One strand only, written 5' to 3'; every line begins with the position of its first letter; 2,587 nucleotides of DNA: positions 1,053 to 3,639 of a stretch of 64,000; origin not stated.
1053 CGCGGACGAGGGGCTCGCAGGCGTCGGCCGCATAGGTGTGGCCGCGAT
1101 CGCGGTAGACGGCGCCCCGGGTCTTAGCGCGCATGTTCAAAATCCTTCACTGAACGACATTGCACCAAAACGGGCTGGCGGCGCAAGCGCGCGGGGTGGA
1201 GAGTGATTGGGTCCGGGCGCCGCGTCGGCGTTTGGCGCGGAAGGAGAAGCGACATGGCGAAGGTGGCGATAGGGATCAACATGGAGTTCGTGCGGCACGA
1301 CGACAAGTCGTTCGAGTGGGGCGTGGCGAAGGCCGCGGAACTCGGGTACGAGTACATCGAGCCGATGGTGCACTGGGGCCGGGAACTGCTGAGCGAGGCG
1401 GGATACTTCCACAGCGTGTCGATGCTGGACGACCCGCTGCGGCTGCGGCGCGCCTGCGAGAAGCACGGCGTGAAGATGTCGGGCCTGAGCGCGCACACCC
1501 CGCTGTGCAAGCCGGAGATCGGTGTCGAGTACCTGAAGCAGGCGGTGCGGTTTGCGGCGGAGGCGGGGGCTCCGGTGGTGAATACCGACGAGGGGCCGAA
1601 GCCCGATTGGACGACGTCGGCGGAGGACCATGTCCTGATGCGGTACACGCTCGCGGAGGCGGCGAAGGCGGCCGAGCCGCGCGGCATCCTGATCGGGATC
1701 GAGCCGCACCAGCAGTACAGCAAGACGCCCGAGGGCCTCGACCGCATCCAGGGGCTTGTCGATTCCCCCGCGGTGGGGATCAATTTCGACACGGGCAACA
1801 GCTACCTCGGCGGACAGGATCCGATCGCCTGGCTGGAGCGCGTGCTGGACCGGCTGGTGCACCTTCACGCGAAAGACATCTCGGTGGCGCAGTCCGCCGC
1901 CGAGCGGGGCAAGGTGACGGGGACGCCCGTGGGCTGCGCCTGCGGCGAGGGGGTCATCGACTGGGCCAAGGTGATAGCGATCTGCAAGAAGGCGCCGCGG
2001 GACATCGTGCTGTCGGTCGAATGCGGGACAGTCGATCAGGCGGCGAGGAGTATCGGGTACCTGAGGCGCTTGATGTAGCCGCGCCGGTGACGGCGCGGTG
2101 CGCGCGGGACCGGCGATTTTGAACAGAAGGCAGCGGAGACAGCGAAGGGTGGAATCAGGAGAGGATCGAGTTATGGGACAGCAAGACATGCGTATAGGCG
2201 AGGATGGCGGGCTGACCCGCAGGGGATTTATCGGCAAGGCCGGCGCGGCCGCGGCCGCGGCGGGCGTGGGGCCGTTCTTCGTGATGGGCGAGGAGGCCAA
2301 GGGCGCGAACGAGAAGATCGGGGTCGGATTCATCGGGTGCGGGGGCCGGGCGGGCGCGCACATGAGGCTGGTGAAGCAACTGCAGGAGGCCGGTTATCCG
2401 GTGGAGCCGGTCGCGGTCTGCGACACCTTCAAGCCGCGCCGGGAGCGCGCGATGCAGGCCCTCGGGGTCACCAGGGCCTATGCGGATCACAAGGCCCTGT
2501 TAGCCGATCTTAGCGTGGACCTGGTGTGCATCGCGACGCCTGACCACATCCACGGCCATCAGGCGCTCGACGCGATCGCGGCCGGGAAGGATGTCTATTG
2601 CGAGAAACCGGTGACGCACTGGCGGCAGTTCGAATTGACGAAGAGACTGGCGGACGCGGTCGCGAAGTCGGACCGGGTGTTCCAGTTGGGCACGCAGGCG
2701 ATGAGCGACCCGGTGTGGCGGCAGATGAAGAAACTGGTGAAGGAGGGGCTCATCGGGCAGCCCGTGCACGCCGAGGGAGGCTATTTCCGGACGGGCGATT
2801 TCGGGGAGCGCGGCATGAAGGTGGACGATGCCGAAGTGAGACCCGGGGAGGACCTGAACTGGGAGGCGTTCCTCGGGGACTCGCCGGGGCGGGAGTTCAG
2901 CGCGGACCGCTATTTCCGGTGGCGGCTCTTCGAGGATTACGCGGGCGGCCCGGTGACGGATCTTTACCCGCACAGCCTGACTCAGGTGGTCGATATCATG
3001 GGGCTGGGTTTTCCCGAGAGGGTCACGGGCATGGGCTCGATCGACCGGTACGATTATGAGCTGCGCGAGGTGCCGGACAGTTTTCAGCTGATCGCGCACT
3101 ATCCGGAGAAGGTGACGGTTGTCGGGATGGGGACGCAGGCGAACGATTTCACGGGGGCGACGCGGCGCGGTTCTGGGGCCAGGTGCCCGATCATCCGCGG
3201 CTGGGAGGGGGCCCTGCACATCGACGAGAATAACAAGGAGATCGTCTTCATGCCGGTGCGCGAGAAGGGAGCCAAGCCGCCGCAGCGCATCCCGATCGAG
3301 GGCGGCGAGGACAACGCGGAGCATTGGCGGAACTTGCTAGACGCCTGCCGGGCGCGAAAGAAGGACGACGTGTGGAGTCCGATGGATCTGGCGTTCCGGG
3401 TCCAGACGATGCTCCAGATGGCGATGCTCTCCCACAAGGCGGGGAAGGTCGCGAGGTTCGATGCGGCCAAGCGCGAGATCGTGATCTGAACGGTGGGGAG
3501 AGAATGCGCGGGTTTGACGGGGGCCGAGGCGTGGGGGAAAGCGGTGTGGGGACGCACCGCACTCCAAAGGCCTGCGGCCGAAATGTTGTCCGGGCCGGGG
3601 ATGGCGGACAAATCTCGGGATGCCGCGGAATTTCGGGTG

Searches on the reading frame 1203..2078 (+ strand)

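Call 54: search_protein_families(library=pfam, proteins=[window:1203-2078:+], max_evalue=0.0001)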
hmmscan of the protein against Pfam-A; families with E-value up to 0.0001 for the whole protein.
window:1203-2078:+ (291 aa): 1 family
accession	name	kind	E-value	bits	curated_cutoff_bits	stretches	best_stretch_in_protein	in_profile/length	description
PF01261.30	AP_endonuc_2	-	2.9e-30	106.2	31.1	1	41-289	1-248/249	Xylose isomerase-like TIM barrel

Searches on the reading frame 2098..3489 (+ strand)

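Call 54: search_protein_families(library=pfam, proteins=[window:2098-3489:+], max_evalue=0.0001)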
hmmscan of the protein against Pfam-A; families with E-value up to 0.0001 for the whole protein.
window:2098-3489:+ (463 aa): 3 families
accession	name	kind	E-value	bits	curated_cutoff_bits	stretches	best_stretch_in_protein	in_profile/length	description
PF01408.29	GFO_IDH_MocA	-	3.1e-20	73.5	24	1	74-198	1-119/120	Oxidoreductase family, NAD-binding Rossmann fold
PF22725.1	GFO_IDH_MocA_C3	-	2.6e-09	37.6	27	1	272-346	32-103/124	GFO/IDH/MocA C-terminal domain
PF19051.5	GFO_IDH_MocA_C2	-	1.5e-06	28.4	23.3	0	208-301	6-101/254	Oxidoreductase family, C-terminal alpha/beta domain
